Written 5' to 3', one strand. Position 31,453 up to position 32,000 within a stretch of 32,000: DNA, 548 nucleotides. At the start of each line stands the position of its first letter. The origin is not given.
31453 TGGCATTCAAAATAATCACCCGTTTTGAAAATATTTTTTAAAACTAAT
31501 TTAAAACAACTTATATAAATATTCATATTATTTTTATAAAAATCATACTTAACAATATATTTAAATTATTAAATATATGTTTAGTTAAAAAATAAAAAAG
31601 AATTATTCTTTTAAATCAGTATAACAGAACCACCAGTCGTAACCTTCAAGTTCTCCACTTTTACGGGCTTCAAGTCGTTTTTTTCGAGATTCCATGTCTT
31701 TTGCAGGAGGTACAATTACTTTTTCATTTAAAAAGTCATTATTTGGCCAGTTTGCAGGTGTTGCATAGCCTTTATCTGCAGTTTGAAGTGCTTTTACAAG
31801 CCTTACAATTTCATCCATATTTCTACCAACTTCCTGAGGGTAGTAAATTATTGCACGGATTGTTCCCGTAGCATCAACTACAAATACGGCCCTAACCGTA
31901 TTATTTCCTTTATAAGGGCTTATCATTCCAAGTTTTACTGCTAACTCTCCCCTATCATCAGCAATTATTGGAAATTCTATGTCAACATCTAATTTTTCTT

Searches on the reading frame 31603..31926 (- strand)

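Call 10: search_protein_families(library=pfam, proteins=[window:31603-31926:-], max_evalue=0.0001)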
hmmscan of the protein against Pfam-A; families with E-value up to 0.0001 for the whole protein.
window:31603-31926:- (107 aa): 1 family
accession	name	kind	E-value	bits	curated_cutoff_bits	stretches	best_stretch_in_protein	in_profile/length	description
PF10417.14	1-cysPrx_C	-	5.3e-08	33.1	21.1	1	46-85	1-38/41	C-terminal domain of 1-Cys peroxiredoxin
